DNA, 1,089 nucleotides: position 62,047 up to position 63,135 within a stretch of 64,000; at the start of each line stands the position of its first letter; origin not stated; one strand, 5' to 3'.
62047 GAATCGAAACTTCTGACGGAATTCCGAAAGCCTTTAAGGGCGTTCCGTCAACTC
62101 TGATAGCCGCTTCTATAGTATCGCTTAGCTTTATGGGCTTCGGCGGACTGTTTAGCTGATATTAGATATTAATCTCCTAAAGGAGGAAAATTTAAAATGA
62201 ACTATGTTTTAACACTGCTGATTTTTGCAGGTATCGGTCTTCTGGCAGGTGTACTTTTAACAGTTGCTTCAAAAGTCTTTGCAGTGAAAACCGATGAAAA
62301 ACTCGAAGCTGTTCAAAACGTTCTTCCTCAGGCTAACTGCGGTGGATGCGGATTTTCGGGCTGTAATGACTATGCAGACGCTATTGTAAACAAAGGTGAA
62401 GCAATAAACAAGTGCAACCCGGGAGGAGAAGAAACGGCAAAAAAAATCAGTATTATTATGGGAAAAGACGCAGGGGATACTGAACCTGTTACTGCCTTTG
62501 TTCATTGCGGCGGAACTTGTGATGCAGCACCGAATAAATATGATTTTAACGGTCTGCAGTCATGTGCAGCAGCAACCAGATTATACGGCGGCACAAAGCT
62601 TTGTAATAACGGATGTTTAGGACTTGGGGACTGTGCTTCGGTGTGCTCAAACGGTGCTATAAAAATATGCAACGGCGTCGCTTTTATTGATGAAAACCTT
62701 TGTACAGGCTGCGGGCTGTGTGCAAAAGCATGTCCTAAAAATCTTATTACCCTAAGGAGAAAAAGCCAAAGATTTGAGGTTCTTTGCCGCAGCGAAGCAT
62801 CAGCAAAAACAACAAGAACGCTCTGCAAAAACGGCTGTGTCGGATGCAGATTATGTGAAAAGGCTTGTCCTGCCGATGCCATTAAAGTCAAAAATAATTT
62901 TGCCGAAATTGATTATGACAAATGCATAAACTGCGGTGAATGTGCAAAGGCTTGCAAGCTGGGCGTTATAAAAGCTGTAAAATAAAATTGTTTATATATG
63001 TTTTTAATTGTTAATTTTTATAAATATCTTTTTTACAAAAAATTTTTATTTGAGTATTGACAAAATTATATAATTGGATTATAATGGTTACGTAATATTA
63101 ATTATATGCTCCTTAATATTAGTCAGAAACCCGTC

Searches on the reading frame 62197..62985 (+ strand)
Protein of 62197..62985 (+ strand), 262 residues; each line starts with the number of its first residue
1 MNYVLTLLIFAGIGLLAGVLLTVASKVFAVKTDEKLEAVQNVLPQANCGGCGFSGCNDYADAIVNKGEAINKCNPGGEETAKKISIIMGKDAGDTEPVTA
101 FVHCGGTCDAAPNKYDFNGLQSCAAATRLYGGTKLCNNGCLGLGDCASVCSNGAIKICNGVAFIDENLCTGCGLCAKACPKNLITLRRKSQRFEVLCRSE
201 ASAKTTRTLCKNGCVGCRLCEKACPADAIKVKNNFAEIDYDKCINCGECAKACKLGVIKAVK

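Call 58: search_protein_families(library=pfam, proteins=[window:62197-62985:+], max_evalue=0.0001)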
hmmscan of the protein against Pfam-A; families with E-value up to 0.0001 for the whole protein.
window:62197-62985:+ (262 aa): 11 families
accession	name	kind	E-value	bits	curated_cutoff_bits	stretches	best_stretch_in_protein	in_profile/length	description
PF00037.32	Fer4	-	2.2e-21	75.1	21.1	3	163-185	2-24/24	4Fe-4S binding domain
PF12838.12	Fer4_7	-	4.9e-18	65.8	27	2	169-228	2-52/52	4Fe-4S dicluster domain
PF12837.12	Fer4_6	-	4e-16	58.5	25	2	162-184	2-24/24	4Fe-4S binding domain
PF14697.11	Fer4_21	-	2.9e-13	50.1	35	1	137-185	5-58/59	4Fe-4S dicluster domain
PF04060.18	FeS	-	6e-12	45.5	23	1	43-75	1-33/33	Putative Fe-S cluster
PF13187.11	Fer4_9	-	1.9e-10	41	27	1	214-257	2-51/52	4Fe-4S dicluster domain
PF12797.12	Fer4_2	-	2.5e-10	40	24.5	2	162-180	3-21/22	4Fe-4S binding domain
PF13237.11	Fer4_10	-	8.3e-10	38.9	25.5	1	212-253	7-52/53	4Fe-4S dicluster domain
PF13484.11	Fer4_16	-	3.4e-07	31.4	30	1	169-226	2-65/66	4Fe-4S double cluster binding domain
PF25160.1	LdpA_Fe-S-bd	-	5.6e-07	29.7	27.6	0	146-187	9-46/49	LdpA Fe-S cluster-binding domain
PF12800.12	Fer4_4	-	4.4e-06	27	24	0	167-181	2-16/17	4Fe-4S binding domain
